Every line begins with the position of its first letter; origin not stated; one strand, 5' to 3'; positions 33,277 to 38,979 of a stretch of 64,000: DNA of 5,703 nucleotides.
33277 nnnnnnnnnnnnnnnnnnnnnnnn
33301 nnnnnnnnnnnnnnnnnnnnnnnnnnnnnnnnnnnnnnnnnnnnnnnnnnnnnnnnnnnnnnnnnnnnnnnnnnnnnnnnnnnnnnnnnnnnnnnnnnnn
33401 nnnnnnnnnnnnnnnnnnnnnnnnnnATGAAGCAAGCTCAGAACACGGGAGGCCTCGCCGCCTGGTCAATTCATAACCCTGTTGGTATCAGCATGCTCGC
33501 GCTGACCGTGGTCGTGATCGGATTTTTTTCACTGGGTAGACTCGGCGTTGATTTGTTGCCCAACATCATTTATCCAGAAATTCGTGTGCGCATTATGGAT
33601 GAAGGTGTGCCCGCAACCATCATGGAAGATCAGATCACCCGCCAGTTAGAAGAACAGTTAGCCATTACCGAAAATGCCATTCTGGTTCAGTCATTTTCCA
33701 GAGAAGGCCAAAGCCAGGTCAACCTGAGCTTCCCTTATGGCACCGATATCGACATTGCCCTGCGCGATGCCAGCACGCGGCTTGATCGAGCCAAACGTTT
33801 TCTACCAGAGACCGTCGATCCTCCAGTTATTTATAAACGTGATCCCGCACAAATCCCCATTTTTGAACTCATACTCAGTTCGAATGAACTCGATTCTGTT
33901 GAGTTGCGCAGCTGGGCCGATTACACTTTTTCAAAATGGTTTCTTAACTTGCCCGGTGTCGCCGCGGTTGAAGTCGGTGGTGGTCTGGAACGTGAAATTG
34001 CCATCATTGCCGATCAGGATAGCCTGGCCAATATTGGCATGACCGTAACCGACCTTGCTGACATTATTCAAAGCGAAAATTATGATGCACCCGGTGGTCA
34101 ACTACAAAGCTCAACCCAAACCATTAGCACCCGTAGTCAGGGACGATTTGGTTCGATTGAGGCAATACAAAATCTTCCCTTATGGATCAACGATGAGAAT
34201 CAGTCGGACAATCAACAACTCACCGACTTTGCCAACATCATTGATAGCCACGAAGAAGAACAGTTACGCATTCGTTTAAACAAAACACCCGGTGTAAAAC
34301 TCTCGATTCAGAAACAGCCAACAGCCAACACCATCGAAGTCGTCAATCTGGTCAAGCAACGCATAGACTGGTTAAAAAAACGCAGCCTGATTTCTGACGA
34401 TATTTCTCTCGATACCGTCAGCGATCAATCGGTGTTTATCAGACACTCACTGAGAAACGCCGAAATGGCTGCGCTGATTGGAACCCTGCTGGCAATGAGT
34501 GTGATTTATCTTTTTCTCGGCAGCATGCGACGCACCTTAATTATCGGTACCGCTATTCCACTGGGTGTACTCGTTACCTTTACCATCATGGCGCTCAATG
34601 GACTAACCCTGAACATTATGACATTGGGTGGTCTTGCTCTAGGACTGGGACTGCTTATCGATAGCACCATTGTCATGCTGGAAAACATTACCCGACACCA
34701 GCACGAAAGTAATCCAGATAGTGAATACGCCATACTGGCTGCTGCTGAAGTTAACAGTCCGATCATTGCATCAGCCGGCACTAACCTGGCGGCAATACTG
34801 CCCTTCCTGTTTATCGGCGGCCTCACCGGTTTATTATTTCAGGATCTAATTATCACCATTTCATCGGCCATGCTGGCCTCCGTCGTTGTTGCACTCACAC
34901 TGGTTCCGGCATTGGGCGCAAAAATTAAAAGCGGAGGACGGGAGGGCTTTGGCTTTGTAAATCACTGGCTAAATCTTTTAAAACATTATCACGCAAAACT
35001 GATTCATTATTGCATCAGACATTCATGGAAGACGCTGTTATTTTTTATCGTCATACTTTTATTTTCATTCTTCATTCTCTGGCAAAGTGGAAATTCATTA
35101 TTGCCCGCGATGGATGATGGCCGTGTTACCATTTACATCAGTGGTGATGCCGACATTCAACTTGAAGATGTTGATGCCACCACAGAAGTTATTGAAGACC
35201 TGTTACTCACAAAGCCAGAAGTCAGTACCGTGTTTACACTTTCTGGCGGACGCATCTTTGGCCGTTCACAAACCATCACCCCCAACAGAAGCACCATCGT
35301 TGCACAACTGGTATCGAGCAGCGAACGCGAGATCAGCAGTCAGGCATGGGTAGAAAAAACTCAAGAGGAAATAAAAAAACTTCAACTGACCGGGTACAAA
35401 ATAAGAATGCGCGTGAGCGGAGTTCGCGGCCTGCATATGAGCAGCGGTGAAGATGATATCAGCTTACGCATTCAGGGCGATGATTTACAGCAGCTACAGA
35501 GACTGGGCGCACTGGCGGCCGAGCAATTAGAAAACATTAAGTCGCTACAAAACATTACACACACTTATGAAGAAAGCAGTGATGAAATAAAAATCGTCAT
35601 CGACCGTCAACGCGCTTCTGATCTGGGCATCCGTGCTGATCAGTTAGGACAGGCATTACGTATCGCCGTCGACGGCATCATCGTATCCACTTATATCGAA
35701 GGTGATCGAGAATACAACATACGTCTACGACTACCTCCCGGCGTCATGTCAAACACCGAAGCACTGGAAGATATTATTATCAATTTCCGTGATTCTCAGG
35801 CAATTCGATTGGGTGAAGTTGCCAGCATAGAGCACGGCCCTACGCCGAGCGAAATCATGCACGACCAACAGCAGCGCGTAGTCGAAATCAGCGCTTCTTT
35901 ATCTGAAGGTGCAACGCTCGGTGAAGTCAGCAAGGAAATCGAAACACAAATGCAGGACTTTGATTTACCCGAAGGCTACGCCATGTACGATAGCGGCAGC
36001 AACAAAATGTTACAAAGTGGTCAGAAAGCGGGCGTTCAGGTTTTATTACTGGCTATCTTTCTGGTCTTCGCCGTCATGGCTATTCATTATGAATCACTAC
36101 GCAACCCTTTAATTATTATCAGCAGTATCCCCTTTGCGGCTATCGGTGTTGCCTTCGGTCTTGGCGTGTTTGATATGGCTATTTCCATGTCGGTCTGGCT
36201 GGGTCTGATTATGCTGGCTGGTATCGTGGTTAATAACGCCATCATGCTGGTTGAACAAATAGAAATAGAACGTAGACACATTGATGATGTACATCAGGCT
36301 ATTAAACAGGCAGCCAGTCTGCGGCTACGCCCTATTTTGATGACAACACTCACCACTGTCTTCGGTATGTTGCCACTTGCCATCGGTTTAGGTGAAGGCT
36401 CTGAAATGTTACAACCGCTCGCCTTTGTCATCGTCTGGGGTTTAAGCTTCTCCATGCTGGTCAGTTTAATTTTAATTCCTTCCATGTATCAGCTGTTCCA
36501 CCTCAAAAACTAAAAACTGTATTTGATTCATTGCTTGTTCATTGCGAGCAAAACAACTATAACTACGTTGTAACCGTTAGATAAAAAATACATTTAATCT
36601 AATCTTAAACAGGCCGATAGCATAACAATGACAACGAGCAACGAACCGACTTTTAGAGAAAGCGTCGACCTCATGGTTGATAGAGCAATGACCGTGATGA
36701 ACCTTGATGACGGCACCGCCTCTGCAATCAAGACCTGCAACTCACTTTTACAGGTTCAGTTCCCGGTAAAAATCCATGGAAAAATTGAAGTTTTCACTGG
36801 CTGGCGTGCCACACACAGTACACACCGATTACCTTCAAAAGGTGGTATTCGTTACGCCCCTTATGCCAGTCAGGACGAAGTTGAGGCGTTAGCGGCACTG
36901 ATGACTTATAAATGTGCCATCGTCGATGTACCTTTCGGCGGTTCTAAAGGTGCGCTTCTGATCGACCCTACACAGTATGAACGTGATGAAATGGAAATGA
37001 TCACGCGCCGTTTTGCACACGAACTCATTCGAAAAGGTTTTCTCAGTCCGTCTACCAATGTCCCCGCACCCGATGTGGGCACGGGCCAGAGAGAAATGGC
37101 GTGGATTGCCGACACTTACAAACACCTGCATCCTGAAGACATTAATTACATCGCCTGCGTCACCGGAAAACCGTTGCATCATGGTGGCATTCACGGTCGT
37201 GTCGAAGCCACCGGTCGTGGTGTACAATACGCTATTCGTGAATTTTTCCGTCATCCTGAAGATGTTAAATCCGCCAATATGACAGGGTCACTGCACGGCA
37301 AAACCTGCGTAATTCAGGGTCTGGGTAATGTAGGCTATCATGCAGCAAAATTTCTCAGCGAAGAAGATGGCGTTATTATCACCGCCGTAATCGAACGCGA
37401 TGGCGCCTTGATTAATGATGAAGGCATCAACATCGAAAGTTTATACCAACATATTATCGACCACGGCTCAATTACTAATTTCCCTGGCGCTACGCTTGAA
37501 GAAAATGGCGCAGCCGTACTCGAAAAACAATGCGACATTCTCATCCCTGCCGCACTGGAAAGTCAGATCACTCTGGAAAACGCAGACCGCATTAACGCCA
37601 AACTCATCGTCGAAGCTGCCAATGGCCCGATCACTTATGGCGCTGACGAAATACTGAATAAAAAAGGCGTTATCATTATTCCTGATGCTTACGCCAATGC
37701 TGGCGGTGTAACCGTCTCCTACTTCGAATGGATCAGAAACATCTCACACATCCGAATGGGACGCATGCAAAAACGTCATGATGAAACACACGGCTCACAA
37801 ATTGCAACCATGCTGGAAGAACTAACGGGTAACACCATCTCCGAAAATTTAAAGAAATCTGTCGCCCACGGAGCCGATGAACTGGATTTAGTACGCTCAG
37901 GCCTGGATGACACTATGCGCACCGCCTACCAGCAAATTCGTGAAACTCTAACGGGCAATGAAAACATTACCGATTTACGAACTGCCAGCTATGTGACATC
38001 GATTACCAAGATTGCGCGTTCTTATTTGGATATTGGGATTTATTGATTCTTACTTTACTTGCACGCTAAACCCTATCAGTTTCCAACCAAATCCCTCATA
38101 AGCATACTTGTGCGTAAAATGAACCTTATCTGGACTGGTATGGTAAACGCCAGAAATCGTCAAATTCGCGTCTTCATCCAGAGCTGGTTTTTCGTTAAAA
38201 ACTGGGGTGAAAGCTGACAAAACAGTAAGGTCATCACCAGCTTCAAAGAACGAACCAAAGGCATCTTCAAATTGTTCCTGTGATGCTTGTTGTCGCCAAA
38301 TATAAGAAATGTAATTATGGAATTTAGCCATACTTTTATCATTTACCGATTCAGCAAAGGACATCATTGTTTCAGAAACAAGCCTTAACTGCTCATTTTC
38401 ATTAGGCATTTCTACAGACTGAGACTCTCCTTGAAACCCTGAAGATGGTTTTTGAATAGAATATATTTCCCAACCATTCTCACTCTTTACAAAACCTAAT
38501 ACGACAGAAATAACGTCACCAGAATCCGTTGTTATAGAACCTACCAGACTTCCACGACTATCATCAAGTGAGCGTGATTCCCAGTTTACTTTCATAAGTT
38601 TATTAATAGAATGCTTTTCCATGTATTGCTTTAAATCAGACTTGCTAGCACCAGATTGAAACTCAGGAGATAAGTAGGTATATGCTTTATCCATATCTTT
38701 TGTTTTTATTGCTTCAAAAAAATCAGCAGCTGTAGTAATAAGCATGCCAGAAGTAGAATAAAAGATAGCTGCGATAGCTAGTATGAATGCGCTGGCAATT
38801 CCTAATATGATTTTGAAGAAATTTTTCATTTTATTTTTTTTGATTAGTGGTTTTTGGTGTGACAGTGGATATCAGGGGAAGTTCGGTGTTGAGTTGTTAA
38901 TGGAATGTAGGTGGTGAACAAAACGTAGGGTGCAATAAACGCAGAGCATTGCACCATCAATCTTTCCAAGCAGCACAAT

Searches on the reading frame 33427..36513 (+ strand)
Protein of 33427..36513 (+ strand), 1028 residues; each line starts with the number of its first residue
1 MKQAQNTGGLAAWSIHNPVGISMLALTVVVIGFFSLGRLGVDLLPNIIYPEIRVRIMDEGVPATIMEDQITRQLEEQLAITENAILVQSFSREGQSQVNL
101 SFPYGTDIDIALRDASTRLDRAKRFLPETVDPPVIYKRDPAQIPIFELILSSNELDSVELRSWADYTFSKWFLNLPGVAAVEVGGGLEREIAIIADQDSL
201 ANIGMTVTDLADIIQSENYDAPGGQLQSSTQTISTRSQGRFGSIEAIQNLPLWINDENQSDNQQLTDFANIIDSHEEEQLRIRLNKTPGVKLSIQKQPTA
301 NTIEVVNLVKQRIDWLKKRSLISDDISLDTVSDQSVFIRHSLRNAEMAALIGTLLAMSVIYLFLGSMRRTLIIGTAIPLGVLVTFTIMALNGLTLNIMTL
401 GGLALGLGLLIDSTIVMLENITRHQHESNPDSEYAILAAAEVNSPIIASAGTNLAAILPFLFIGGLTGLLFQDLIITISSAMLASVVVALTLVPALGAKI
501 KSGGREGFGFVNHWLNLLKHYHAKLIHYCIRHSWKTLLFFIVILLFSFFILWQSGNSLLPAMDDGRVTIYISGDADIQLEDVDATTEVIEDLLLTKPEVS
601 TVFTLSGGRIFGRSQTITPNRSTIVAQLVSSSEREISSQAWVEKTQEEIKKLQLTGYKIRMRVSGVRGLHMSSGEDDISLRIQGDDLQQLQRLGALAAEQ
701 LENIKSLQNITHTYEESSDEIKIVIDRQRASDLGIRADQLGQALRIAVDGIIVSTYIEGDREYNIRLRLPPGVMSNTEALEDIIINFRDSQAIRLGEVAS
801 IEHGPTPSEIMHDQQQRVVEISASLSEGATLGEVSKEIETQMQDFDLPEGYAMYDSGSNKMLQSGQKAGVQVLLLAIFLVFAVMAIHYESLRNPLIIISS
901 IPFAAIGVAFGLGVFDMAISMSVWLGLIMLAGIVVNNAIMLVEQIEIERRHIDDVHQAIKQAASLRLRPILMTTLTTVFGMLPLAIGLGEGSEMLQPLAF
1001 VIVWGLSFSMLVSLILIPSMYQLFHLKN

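Call 9: search_protein_families(library=ncbifam, proteins=[window:33427-36513:+], max_evalue=0.00001)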
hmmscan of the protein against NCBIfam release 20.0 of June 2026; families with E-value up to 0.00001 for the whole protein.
window:33427-36513:+ (1028 aa): 13 families
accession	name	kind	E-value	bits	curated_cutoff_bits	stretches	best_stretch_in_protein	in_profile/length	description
NF033617.1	RND_permease_2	subfamily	6.9e-203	676.4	1250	1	12-1024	2-1007/1009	multidrug efflux RND transporter permease subunit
NF000282.2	RND_permease_1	subfamily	2.9e-143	479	1250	1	15-1023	5-1026/1029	multidrug efflux RND transporter permease subunit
NF007905.0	PRK10614.1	equivalog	4.8e-129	431.7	1774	1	13-1024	6-1008/1025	multidrug efflux RND transporter permease subunit MdtC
TIGR00915.1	2A0602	subfamily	6.8e-124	414.9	940.35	1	12-1022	3-1026/1050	efflux RND transporter permease subunit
TIGR00914.1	2A0601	subfamily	5.6e-122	408.4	701.45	1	21-1027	16-1038/1051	CusA/CzcA family heavy metal efflux RND transporter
NF007798.0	PRK10503.1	equivalog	1e-118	397.5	1584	1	4-1025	6-1023/1040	MdtB/MuxB family multidrug efflux RND transporter permease subunit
NF007133.0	PRK09579.1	equivalog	2.8e-97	326.4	1763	1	15-1024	8-1002/1017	multidrug efflux RND transporter permease subunit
NF007842.1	PRK10555.1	equivalog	1.4e-80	271.4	1854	1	11-1022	2-1024/1036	multidrug efflux RND transporter permease AcrD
NF007131.0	PRK09577.1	equivalog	1.1e-77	261.7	1768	1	11-1021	2-1019/1045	multidrug efflux RND transporter permease subunit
NF000037.1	RND_perm_OqxB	exception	2.3e-71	240.9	2200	2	13-500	6-498/1050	multidrug efflux RND transporter permease subunit OqxB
NF011706.2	PRK15127.1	equivalog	1.9e-65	221.4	2150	1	14-1021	5-1026/1049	multidrug efflux RND transporter permease subunit AcrB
TIGR00916.1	2A0604s01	subfamily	1.3e-14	54.4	148.6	1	866-1014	87-231/231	SecD/SecF family protein translocase subunit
TIGR00921.1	2A067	subfamily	2.9e-13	48.8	351.9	1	807-1025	127-347/733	hydrophobe/amphiphile efflux-3 (HAE3) family transporter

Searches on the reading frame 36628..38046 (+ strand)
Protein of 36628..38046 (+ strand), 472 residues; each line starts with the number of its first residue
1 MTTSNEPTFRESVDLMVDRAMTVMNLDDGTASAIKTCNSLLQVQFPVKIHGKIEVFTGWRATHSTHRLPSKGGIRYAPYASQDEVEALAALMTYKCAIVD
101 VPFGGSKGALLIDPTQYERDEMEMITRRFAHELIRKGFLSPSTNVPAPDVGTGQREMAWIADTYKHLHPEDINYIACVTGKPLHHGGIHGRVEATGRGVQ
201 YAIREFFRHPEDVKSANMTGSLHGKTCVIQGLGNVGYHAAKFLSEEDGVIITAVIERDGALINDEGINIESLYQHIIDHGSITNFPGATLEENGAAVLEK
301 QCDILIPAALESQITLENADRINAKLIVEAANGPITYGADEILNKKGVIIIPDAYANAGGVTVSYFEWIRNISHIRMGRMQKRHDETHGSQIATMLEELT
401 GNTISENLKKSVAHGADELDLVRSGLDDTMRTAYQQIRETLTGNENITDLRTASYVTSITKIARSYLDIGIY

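Call 9: search_protein_families(library=ncbifam, proteins=[window:36628-38046:+], max_evalue=0.00001)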
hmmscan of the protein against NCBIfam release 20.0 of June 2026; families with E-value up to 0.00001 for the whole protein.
window:36628-38046:+ (472 aa): 6 families
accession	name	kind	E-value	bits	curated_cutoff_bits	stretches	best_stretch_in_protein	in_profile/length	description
NF040817.1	GdhA_Arch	equivalog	1.1e-105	354.2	750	1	17-374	14-361/419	glutamate dehydrogenase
NF041398.1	GluDhGdhB_Halo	equivalog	3e-98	329.4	620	1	16-376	10-355/410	glutamate dehydrogenase GdhB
NF006929.0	PRK09414.1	equivalog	7.6e-51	173.5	536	1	49-376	70-389/445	NADP-specific glutamate dehydrogenase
NF010633.0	PRK14030.1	subfamily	2.1e-36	126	743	1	48-376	65-389/445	glutamate dehydrogenase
NF010634.0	PRK14031.1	equivalog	1.5e-35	122.6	822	1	49-377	66-389/444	NADP-specific glutamate dehydrogenase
NF035922.1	Trp_DH_ScyB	equivalog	1.2e-16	60.7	600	1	50-370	18-296/346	tryptophan dehydrogenase ScyB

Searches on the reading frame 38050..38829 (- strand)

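Call 29: search_protein_families(library=pfam, proteins=[window:38050-38829:-], max_evalue=0.0001)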
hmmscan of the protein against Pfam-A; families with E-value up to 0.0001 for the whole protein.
window:38050-38829:- (259 aa): 1 family
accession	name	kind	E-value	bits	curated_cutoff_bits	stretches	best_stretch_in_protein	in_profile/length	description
PF16156.12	DUF4864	-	2.5e-05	24.9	27.1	1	38-126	16-108/117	Domain of unknown function (DUF4864)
